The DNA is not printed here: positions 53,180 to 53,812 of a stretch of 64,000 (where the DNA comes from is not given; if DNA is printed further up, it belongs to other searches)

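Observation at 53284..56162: Candidate persulfide-sensing unit: SqrR/BigR-like ArsR repressor with an AT-rich palindromic operator, upstream of a four-domain CoADR-rhodanese-TusA-DsrE fusion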

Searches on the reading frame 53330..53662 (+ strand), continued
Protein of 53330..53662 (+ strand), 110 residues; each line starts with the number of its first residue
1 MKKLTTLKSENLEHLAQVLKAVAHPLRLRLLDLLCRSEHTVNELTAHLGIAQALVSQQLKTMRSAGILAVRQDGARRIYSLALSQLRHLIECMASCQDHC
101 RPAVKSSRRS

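Call 34: find_encoding_contigs(protein=P0007, flank=4000, max_places=3)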
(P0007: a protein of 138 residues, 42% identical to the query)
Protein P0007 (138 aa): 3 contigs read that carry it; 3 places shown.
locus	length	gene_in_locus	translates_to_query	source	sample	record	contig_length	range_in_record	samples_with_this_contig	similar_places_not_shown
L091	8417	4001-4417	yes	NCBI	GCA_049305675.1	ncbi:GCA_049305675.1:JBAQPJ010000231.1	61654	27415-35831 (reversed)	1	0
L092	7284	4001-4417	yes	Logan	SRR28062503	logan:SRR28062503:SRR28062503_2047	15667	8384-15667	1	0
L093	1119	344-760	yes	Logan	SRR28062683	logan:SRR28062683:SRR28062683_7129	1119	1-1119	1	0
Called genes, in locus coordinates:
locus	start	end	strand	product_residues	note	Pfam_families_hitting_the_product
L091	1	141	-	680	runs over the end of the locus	PF00515:TPR_1 (faint), PF07719:TPR_2 (faint), PF12895:ANAPC3 (weak), PF13428:TPR_14 (faint), PF23914:TPR_CcmH_CycH (faint), PF13371:TPR_9 (faint), PF14559:TPR_19, PF13432:TPR_16 (weak), +5 more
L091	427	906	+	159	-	-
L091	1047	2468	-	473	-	-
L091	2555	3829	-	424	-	-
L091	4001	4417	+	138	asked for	PF12840:HTH_20 (weak), PF01022:HTH_5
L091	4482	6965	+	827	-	PF01266:DAO (faint), PF07992:Pyr_redox_2, PF13738:Pyr_redox_3 (weak), PF00070:Pyr_redox, PF02852:Pyr_redox_dim, PF00581:Rhodanese, PF01206:TusA, PF13686:DrsE_2, +2 more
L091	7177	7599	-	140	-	PF07007:LprI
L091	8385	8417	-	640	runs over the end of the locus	PF05496:RuvB_N (faint), PF13177:DNA_pol3_delta2, PF00004:AAA, PF13401:AAA_22 (faint), PF22608:DNAX_ATPase_lid (weak), PF12169:DNA_pol3_gamma3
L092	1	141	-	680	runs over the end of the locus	PF00515:TPR_1 (faint), PF07719:TPR_2 (faint), PF12895:ANAPC3 (weak), PF13428:TPR_14 (faint), PF23914:TPR_CcmH_CycH (faint), PF13371:TPR_9 (faint), PF14559:TPR_19, PF13432:TPR_16 (weak), +5 more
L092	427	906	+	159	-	-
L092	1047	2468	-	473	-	-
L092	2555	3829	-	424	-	-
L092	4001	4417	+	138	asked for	PF12840:HTH_20 (weak), PF01022:HTH_5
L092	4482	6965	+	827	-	PF01266:DAO (faint), PF07992:Pyr_redox_2, PF13738:Pyr_redox_3 (weak), PF00070:Pyr_redox, PF02852:Pyr_redox_dim, PF00581:Rhodanese, PF01206:TusA, PF13686:DrsE_2, +2 more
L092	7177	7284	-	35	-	?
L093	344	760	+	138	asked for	PF12840:HTH_20 (weak), PF01022:HTH_5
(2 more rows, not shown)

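Call 37: find_encoding_contigs(protein=P0009, flank=4000, max_places=3)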
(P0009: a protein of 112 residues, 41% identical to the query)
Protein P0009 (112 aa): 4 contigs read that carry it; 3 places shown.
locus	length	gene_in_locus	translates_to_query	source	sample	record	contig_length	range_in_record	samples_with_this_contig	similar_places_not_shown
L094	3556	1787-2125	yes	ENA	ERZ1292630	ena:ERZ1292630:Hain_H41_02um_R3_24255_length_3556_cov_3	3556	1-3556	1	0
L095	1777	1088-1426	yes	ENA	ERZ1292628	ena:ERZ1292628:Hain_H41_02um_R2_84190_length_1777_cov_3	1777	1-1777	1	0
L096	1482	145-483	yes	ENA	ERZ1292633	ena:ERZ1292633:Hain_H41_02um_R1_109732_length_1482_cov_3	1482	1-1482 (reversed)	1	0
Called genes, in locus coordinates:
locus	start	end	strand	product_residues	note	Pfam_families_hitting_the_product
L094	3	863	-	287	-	?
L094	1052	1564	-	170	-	-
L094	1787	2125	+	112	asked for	PF01022:HTH_5, PF12840:HTH_20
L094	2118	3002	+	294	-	PF01266:DAO (faint), PF03486:HI0933_like (faint), PF07992:Pyr_redox_2, PF13450:NAD_binding_8 (faint), PF13738:Pyr_redox_3 (weak), PF00070:Pyr_redox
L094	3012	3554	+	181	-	?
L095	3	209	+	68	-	?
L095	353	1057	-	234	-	-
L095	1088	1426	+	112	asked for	PF01022:HTH_5, PF12840:HTH_20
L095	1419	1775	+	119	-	?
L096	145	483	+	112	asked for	PF01022:HTH_5, PF12840:HTH_20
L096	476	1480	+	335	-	?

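Call 38: find_encoding_contigs(protein=P0006, flank=4000, max_places=3)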
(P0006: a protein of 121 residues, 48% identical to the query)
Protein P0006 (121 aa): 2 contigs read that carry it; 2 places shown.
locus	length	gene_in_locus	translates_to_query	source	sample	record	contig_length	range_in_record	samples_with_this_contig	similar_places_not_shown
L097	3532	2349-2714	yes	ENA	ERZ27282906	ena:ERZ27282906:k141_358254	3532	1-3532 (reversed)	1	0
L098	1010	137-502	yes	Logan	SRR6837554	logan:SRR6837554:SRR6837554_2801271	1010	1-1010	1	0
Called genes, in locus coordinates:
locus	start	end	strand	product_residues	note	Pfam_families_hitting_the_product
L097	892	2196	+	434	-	PF01609:DDE_Tnp_1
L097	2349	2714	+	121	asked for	PF12840:HTH_20, PF01022:HTH_5, PF12802:MarR_2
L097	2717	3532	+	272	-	?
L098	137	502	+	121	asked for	PF12840:HTH_20, PF01022:HTH_5, PF12802:MarR_2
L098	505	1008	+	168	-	?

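Call 50: predict_structure(alignment_id=A1)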
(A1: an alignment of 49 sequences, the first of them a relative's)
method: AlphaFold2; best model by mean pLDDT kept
length: 110 residues; sequences in the alignment: 49
mean_pLDDT: 94.8   pTM: 0.82
mean pLDDT of the five models: 94.8, 94.3, 94.2, 94.0, 93.9
residues with pLDDT >= 90: 98; 70-90: 11; 50-70: 1; < 50: 0
segments of 3 or more residues with pLDDT < 50: none
pLDDT, mean of each block of 10 residues (from residue 1): 91 95 97 98 98 98 97 98 96 94 81
secondary structure, 60 per line:
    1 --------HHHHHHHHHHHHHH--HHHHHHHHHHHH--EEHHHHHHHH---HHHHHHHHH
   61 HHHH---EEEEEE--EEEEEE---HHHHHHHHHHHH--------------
elements in order: H9-22 H25-36 H41-48 H52-64 E68-73 E76-81 H85-96

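Call 52: fold_search(model_id=the predicted structure, library=pdb)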
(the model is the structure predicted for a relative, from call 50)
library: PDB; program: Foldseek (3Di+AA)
matches with E <= 10: 1455; with E <= 0.001: 89
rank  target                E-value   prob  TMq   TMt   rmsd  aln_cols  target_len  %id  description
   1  8qkf_A                5.2e-08  1.00  0.77  0.85   2.0        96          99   29  SmtB protein of Mycobacterium smegmatis (released 2024-09-25)
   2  8qkf_B                1.9e-07  1.00  0.77  0.89   2.0        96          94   28  SmtB protein of Mycobacterium smegmatis (released 2024-09-25)
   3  1r23_A                3.4e-07  1.00  0.76  0.80   2.6        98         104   31  Crystal structure of the cyanobacterial metallothionein repressor SmtB in the Zn1-form (one Zn(II) per dimer) (released 2004-05-18)
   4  1r1u_A                5.6e-07  1.00  0.78  0.90   1.4        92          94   27  Crystal structure of the metal-sensing transcriptional repressor CzrA from Staphylococcus aureus in the apo-form (released 2004-05-18)
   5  6cdb_B                5.9e-07  1.00  0.74  0.85   2.6        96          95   26  Crystal Structure of V66L CzrA in the Zn(II)bound state (released 2018-07-11)
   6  1r1u_C                7.6e-07  1.00  0.79  0.88   2.4        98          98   26  Crystal structure of the metal-sensing transcriptional repressor CzrA from Staphylococcus aureus in the apo-form (released 2004-05-18)
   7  1smt_B                1.0e-06  1.00  0.75  0.81   2.5        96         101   30  SMTB REPRESSOR FROM SYNECHOCOCCUS PCC7942 (released 1997-12-03)
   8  2kko_MODEL_1_A        1.0e-06  1.00  0.75  0.76   5.4        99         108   28  Solution NMR structure of the homodimeric winged helix-turn-helix DNA-binding domain (fragment 1-100) Mb0332 f (released 2009-08-11)
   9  4k2e_A                1.1e-06  1.00  0.72  0.83   2.8        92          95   28  HlyU from Vibrio cholerae N16961 (released 2014-04-30)
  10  6cdb_A                1.2e-06  1.00  0.74  0.83   2.9        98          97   26  Crystal Structure of V66L CzrA in the Zn(II)bound state (released 2018-07-11)
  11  3pqj_A                1.2e-06  1.00  0.72  0.80   2.6        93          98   31  Crystal Structure of the transcriptional repressor BigR from Xylella fastidiosa (released 2011-06-01)
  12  6cda                  1.3e-06  1.00  0.74  0.84   2.6        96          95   25  Crystal structure of L34A CzrA in the Zn(II)bound state (released 2018-07-11)
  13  4k2e_B                1.5e-06  1.00  0.74  0.88   2.5        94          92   28  HlyU from Vibrio cholerae N16961 (released 2014-04-30)
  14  1smt_A                1.6e-06  1.00  0.75  0.83   2.6        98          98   31  SMTB REPRESSOR FROM SYNECHOCOCCUS PCC7942 (released 1997-12-03)
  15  3f72_B                1.7e-06  1.00  0.76  0.77   1.1        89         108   26  Crystal Structure of the Staphylococcus aureus pI258 CadC Metal Binding Site 2 Mutant (released 2009-04-07)
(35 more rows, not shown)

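Call 55: find_encoding_contigs(protein=P0011, flank=4000, max_places=3)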
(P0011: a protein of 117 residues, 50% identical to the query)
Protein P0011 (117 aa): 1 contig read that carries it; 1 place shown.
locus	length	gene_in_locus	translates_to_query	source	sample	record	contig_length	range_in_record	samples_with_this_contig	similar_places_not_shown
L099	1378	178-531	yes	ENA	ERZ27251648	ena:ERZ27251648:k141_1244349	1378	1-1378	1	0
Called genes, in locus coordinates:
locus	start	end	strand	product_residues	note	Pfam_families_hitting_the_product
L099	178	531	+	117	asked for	PF12840:HTH_20 (weak), PF01022:HTH_5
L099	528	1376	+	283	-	?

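Call 56: find_encoding_contigs(protein=P0008, flank=4000, max_places=3)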
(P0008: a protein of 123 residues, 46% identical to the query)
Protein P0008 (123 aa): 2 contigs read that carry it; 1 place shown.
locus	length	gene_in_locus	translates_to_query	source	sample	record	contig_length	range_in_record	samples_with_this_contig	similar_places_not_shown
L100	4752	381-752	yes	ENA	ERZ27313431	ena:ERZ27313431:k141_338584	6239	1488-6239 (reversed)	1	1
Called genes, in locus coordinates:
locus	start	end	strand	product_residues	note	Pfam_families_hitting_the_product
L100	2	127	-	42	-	?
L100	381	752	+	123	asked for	PF12840:HTH_20 (weak), PF01022:HTH_5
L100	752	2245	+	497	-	PF09699:Paired_CXXCH_1 (faint), PF14537:Cytochrom_c3_2 (faint), PF22113:Mtrc-MtrF_II-IV_dom (faint), PF14522:Cytochrome_C7 (weak), PF11783:Cytochrome_cB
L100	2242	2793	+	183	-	PF04143:Sulf_transp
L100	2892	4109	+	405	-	PF04143:Sulf_transp, PF00581:Rhodanese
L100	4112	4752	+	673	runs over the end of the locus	PF02085:Cytochrom_CIII (faint), PF09699:Paired_CXXCH_1 (faint), PF14522:Cytochrome_C7 (faint), PF14537:Cytochrom_c3_2 (faint)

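Call 57: find_encoding_contigs(protein=P0012, flank=4000, max_places=3)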
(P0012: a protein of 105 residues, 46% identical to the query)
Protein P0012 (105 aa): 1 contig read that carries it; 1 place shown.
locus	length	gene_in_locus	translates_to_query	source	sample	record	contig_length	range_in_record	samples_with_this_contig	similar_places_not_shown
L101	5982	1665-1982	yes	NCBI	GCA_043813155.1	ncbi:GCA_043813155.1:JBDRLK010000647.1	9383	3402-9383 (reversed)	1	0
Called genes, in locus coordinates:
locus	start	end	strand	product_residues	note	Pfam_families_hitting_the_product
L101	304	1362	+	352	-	-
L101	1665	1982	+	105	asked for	PF01022:HTH_5, PF12840:HTH_20 (weak)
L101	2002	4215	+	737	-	PF04879:Molybdop_Fe4S4, PF00384:Molybdopterin, PF01568:Molydop_binding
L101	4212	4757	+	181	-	PF12838:Fer4_7 (weak), PF13187:Fer4_9 (weak), PF13247:Fer4_11, PF13237:Fer4_10 (weak), PF14697:Fer4_21 (weak), PF12838:Fer4_7 (weak), PF13237:Fer4_10 (weak), PF00037:Fer4 (weak), +6 more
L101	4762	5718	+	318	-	PF03916:NrfD, PF14589:NrfD_2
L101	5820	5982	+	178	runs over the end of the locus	PF04143:Sulf_transp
